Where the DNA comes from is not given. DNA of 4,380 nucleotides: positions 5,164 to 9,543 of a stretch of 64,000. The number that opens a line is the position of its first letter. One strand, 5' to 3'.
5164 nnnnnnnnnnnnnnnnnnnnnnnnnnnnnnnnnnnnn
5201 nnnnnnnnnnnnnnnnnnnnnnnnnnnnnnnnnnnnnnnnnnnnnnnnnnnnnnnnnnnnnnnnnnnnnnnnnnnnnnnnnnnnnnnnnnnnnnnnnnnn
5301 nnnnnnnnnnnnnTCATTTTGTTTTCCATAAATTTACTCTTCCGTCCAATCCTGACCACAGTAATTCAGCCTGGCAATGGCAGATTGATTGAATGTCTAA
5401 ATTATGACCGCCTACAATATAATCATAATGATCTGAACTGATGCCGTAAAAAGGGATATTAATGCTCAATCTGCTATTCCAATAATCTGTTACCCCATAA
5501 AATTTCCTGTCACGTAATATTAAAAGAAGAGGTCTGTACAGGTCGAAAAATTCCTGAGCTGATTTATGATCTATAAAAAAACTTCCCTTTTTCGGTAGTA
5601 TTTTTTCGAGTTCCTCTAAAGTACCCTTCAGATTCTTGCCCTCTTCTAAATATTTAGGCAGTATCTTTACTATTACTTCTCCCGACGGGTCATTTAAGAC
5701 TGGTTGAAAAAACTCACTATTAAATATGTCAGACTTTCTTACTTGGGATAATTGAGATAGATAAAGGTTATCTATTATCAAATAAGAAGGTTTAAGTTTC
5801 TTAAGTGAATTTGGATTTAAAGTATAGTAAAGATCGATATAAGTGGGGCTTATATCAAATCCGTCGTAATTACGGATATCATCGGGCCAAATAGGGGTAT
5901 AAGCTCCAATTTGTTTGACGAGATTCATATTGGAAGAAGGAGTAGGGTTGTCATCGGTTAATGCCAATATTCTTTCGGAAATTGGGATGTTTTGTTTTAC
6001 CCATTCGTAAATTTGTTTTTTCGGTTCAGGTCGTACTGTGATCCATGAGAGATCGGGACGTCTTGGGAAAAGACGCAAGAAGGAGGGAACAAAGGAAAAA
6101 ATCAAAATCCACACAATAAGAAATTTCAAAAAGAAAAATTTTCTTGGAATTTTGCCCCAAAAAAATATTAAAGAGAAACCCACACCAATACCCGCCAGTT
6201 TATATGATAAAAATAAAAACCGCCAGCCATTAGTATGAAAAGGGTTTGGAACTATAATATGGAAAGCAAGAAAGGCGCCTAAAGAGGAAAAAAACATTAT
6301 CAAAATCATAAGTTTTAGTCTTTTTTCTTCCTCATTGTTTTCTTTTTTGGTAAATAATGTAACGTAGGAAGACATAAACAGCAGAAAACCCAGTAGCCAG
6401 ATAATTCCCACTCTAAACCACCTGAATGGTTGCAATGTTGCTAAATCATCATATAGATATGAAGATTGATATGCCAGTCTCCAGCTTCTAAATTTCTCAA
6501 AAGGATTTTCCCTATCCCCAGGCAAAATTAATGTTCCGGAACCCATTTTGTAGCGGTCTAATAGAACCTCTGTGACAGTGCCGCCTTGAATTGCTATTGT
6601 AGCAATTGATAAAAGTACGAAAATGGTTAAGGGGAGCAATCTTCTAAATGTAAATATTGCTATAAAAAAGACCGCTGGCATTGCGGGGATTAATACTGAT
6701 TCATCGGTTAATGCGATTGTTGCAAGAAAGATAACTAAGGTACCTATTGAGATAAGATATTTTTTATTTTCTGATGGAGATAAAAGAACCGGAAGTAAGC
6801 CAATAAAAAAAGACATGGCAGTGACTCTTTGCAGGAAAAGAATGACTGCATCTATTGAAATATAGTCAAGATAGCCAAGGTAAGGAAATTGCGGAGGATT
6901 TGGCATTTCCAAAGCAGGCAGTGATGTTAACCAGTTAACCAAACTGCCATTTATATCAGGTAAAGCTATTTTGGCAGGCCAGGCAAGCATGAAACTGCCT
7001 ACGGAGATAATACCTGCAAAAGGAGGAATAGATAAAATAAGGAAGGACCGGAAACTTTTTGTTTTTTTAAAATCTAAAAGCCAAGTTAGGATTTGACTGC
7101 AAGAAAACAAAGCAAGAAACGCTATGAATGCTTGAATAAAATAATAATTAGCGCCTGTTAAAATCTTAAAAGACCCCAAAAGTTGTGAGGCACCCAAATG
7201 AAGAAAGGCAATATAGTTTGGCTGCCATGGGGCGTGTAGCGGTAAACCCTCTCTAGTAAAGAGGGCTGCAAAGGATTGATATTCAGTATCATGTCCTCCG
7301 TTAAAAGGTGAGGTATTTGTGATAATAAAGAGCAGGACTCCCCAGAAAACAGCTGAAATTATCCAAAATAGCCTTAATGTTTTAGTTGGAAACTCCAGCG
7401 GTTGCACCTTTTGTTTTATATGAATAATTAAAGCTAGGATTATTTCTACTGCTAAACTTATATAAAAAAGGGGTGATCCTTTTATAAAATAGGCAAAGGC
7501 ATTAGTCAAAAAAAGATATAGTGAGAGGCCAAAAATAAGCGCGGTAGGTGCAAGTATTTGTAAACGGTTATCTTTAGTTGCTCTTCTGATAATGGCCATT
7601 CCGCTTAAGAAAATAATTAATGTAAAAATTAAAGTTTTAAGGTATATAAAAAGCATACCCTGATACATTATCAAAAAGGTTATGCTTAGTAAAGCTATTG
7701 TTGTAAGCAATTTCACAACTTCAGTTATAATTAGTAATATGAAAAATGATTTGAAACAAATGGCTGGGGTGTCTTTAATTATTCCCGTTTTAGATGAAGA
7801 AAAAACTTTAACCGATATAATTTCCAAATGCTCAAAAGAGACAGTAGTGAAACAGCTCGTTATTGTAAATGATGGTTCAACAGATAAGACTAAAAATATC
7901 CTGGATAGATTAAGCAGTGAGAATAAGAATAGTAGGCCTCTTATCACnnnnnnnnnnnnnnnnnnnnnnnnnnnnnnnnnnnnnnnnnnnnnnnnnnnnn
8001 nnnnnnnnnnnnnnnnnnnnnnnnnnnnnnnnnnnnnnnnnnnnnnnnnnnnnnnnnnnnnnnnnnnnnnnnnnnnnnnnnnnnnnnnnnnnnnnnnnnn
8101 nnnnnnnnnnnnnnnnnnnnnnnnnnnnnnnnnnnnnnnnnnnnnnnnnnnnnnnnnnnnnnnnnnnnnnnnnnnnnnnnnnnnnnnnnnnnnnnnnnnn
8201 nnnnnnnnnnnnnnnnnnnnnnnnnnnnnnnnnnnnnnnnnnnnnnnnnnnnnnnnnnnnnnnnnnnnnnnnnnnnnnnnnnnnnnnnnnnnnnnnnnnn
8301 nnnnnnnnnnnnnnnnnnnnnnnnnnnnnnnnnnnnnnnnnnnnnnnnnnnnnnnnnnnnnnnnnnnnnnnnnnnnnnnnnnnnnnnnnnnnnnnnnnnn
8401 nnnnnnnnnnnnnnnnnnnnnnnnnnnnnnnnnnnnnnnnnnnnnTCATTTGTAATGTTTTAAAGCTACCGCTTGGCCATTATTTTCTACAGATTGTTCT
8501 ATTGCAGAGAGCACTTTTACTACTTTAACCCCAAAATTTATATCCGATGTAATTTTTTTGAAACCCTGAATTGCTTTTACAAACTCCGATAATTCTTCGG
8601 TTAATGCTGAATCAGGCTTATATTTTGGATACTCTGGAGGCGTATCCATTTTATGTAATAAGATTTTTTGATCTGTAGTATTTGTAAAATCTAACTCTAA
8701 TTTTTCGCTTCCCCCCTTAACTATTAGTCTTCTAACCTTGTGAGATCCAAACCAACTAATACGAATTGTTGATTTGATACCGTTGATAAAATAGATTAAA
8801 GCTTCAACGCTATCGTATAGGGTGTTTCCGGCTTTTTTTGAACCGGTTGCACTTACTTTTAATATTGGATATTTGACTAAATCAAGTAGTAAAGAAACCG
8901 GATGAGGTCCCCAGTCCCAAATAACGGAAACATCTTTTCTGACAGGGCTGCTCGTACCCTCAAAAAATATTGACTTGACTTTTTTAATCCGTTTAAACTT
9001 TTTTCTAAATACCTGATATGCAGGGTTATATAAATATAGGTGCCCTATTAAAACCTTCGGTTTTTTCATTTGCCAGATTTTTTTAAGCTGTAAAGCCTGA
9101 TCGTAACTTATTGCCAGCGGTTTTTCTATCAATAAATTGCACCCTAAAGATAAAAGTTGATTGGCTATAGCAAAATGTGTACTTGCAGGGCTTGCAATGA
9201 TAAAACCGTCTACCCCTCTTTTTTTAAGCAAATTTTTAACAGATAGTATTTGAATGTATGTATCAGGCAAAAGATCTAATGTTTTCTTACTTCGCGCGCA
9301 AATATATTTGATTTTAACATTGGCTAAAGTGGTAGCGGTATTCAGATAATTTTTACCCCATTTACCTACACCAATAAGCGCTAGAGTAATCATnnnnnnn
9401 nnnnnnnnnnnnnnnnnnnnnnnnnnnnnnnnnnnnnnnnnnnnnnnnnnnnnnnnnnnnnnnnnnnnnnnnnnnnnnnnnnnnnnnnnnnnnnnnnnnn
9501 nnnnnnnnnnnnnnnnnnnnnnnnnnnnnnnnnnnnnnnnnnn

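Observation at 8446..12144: Candidate branched-chain (C-methylated) deoxy/pentose sugar module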

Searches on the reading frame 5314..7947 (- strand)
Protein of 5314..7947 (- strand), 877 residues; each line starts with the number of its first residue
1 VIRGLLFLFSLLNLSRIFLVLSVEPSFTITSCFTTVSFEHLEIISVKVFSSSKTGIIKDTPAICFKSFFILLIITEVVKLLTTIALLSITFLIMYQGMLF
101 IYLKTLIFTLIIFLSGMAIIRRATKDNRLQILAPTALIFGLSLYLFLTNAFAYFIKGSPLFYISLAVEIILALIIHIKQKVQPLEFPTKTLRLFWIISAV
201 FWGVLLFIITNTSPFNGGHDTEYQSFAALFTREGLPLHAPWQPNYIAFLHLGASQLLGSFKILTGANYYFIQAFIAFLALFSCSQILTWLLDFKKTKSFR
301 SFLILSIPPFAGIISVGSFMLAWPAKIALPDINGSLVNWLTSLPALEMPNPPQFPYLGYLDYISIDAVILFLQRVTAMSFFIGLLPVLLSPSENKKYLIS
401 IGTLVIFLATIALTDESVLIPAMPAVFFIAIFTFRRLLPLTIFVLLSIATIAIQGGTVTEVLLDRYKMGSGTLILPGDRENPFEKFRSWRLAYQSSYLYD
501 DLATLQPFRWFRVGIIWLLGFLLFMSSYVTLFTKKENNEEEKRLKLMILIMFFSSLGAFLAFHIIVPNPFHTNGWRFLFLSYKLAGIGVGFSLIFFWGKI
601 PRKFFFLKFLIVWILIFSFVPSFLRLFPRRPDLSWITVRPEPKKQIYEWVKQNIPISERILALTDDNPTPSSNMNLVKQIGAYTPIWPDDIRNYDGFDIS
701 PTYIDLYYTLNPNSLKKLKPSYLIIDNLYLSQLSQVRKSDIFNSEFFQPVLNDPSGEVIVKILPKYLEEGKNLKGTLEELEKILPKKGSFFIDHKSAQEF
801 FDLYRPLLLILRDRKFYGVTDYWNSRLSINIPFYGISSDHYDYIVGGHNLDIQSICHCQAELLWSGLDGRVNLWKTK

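Call 24: search_protein_families(library=pfam, proteins=[window:5314-7947:-], max_evalue=0.01)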
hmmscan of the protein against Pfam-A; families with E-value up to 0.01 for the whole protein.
window:5314-7947:- (877 aa): 0 families

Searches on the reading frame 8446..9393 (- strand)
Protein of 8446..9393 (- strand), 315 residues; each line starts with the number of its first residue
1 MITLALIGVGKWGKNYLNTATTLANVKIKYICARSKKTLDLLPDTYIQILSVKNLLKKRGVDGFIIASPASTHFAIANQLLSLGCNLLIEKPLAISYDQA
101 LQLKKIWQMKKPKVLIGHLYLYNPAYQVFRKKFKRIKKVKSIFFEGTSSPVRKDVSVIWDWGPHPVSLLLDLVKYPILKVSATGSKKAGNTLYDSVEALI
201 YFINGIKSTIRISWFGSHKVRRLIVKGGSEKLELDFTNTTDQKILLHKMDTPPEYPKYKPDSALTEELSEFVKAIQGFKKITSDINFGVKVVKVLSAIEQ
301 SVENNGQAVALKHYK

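Call 4: search_protein_families(library=pfam, proteins=[window:8446-9393:-], max_evalue=0.01)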
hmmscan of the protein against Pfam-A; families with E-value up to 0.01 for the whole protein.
window:8446-9393:- (315 aa): 2 families
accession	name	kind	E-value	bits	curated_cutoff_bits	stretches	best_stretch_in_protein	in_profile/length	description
PF01408.29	GFO_IDH_MocA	-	4.8e-15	56.8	24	1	3-118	2-120/120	Oxidoreductase family, NAD-binding Rossmann fold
PF22725.1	GFO_IDH_MocA_C3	-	1.1e-07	32.4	27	1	156-227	44-118/124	GFO/IDH/MocA C-terminal domain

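Call 5: search_protein_families(library=ncbifam, proteins=[window:8446-9393:-], max_evalue=0.001)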
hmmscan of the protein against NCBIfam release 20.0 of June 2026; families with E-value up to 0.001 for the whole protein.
window:8446-9393:- (315 aa): 8 families
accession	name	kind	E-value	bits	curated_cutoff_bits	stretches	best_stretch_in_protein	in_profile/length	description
NF040723.1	UDP-GlcNAcDh_Arch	equivalog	4.5e-26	92.1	450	1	4-298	3-298/302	UDP-N-acetylglucosamine 3-dehydrogenase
TIGR04380.1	myo_inos_iolG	equivalog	6.1e-15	54.9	355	1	2-305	2-326/330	inositol 2-dehydrogenase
NF041392.1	XylDh_Gfo6_Halo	equivalog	2.3e-06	26.6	350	0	2-126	17-148/350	D-xylose 1-dehydrogenase Gfo6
NF008607.0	PRK11579.1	subfamily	3.3e-06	26.3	330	1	6-111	9-115/346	oxidoreductase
NF058563.1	BT_2159_fam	equivalog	3.5e-05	23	650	1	2-133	1-134/350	disaccharide 3-dehydrogenase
NF052479.1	LevoglcsnDh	equivalog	0.00018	20.3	650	0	53-134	66-147/386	levoglucosan dehydrogenase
NF007574.0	PRK10206.1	equivalog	0.0002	20.5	352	1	2-110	3-115/345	oxidoreductase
NF052679.1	InsChiInosDhIolG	equivalog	0.00035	19.7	540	1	3-132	4-139/343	bifunctional inositol 2-dehydrogenase/D-chiro-inositol 1-dehydrogenase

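Call 9: search_solved_structures(query=window:8446-9393:-, max_evalue=0.001, show_alignments=2)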
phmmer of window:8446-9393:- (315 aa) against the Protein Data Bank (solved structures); distinct sequences matched with E-value up to 0.001: 20.
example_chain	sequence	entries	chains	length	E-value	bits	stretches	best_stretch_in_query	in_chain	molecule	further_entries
3c1a_A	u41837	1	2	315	3.1e-25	92.3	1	2-297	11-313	Putative oxidoreductase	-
7bvj_A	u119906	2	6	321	2.3e-11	46.8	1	55-303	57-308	Oxidoreductase, NAD-binding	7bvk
3e18_A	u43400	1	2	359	5.5e-08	35.7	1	4-228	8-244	oxidoreductase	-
3cea_A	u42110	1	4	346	9.4e-08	34.9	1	4-132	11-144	Myo-inositol 2-dehydrogenase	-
3e82_A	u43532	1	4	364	4.8e-07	32.6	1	2-160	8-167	Putative oxidoreductase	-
6nor_A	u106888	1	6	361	1.1e-06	31.4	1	4-127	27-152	Putative NAD dependent dehydrogenase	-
8qc2_A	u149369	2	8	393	7e-06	28.8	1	47-127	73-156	Gfo/Idh/MocA family oxidoreductase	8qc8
9azo_A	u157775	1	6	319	1e-05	28.2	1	2-183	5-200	PmdC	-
4hkt_A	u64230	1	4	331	1.2e-05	28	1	4-304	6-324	Inositol 2-dehydrogenase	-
9m37_A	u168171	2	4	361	1.8e-05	27.4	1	1-213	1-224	P581a DgpA2 and isoorientin complex structure | Gfo/Idh/MocA family protein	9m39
2ho5_A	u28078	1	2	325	4.8e-05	26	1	1-98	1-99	Oxidoreductase, Gfo/Idh/MocA family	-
4iq0_A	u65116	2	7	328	4.9e-05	26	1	1-98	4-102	Oxidoreductase, Gfo/Idh/MocA family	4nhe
3uuw_A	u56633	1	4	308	9e-05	25.1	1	48-147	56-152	Putative oxidoreductase with NAD(P)-binding Rossmann-fold domain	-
3db2_A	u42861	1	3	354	0.00016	24.3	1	4-122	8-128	putative NADPH-dependent oxidoreductase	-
3hnp_A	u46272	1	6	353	0.00024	23.7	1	2-109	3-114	Oxidoreductase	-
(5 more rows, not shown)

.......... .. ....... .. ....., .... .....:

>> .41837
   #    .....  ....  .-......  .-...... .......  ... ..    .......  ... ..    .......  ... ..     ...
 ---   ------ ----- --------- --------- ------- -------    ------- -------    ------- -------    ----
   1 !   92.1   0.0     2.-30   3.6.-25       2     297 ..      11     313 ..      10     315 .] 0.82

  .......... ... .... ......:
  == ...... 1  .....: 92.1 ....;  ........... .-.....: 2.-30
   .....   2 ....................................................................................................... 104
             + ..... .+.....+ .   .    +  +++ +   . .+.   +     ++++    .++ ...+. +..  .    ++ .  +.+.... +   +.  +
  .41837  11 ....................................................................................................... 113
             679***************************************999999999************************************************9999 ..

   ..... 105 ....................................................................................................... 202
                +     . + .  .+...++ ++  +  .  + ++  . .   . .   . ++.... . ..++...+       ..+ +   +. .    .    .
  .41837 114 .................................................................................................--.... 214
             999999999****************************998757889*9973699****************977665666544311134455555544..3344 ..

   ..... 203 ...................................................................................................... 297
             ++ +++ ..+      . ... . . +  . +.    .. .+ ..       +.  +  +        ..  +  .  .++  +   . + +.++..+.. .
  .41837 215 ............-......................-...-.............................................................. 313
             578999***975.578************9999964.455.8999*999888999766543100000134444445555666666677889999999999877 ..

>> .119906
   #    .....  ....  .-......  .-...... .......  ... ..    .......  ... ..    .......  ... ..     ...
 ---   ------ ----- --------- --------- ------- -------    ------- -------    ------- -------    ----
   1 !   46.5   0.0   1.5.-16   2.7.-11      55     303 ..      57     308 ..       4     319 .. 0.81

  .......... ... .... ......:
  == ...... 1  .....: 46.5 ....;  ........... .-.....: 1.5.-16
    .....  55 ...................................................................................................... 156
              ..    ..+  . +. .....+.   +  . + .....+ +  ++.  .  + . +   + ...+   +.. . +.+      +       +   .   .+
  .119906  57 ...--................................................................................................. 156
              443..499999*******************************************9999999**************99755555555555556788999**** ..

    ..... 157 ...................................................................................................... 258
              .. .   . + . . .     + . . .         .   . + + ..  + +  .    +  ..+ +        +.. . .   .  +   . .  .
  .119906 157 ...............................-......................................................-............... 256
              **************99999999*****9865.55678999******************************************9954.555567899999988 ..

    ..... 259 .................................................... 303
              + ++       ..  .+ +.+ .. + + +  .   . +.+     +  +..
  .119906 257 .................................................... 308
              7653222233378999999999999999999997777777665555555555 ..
